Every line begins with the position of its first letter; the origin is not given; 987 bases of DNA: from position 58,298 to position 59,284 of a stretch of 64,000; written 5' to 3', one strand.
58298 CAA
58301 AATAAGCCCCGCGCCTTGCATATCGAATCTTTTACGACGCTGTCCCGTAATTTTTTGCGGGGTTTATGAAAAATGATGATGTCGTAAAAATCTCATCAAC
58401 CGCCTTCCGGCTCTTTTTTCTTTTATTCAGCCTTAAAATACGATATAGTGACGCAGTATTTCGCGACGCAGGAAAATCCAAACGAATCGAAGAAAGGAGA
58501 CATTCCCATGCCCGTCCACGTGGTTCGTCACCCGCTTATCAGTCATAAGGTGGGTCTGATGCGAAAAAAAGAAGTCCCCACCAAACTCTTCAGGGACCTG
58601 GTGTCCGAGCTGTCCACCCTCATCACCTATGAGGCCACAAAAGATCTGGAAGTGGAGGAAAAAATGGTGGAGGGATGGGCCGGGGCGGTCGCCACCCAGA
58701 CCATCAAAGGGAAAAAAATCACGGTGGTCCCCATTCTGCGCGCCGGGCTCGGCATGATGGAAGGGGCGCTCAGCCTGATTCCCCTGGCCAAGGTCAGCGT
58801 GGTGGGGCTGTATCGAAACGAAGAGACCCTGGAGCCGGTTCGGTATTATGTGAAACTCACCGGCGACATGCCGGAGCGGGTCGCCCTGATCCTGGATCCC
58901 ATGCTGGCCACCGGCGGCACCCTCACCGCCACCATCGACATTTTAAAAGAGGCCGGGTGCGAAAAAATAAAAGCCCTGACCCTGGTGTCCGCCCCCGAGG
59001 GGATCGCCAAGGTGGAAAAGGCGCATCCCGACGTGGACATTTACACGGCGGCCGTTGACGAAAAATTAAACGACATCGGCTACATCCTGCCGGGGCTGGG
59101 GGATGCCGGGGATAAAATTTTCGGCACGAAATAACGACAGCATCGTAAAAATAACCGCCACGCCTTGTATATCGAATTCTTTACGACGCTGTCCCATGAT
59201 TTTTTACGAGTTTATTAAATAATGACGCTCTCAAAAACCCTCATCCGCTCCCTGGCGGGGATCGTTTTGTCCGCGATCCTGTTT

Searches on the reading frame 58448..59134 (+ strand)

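Call 73: search_protein_families(library=pfam, proteins=[window:58448-59134:+], max_evalue=0.00001)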
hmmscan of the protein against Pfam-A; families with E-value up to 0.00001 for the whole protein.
window:58448-59134:+ (228 aa): 2 families
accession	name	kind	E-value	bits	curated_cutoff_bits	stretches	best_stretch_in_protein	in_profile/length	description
PF14681.12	UPRTase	-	3.4e-67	226.4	27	1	25-227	1-206/206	Uracil phosphoribosyltransferase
PF00156.33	Pribosyltran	-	2.2e-14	53.5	26.3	1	71-196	12-140/158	Phosphoribosyl transferase domain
